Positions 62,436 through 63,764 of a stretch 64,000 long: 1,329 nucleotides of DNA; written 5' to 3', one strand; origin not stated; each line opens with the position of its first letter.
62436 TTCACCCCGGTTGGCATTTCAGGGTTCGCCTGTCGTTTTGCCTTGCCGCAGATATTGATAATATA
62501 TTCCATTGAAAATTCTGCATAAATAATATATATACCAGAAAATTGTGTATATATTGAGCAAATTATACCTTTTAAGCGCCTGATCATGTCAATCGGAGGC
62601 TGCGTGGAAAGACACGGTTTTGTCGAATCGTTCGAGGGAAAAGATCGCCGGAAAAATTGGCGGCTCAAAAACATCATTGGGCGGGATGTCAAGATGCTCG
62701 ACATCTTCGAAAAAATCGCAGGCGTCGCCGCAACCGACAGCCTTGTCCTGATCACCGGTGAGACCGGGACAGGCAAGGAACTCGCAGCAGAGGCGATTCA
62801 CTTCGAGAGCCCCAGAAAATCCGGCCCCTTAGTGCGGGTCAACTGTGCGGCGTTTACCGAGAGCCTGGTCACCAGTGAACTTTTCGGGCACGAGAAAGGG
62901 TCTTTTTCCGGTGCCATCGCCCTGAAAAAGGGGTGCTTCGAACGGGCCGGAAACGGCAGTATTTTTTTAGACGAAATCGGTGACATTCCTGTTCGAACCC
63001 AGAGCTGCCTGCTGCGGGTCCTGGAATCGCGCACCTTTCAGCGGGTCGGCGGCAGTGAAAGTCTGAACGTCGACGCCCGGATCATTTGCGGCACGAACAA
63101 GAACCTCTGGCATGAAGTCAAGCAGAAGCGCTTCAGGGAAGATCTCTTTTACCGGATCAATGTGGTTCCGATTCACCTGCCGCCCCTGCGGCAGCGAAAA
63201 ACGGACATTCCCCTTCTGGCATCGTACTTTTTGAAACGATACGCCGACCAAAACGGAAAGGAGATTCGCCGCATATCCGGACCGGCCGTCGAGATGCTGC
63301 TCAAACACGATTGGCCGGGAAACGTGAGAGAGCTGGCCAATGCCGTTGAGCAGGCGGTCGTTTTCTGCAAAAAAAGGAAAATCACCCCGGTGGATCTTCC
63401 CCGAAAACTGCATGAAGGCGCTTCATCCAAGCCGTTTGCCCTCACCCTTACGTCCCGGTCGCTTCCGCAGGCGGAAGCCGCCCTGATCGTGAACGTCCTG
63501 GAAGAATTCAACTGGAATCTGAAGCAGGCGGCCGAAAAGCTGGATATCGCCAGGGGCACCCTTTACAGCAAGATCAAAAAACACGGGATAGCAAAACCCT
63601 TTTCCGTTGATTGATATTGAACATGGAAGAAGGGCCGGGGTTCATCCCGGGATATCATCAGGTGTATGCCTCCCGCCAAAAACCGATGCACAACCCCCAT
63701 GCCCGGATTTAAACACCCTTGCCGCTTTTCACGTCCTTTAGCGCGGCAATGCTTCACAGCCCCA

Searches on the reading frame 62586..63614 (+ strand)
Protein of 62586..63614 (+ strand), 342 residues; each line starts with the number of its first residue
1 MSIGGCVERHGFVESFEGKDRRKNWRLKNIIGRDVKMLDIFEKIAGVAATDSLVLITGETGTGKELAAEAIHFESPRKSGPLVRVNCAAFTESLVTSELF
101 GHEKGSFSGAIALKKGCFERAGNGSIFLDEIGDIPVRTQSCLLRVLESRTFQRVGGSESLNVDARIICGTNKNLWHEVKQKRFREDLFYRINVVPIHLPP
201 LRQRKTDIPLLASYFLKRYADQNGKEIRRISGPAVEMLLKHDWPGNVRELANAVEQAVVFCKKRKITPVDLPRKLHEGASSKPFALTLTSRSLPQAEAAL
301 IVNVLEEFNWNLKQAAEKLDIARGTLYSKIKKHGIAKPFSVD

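Call 20: search_protein_families(library=pfam, proteins=[window:62586-63614:+], max_evalue=0.001)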
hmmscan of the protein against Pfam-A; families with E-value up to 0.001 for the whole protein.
window:62586-63614:+ (342 aa): 6 families
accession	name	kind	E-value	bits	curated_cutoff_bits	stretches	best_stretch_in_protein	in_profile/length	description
PF00158.32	Sigma54_activat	-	1.1e-64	217.6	20.2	1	30-197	1-168/168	Sigma-54 interaction domain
PF25601.1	AAA_lid_14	-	2.8e-28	98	27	1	202-282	1-81/87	AAA+ ATPase lid domain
PF14532.12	Sigma54_activ_2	-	5.7e-16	59.4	25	1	31-201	1-138/138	Sigma-54 interaction domain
PF02954.25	HTH_8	-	2.5e-12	46.7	22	1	293-333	2-42/42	Bacterial regulatory protein, Fis family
PF07728.20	AAA_5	-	3e-05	24.5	22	1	54-172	2-123/139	AAA domain (dynein-related subfamily)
PF07724.20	AAA_2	-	9.2e-05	23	27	1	54-179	6-132/166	AAA domain (Cdc48 subfamily)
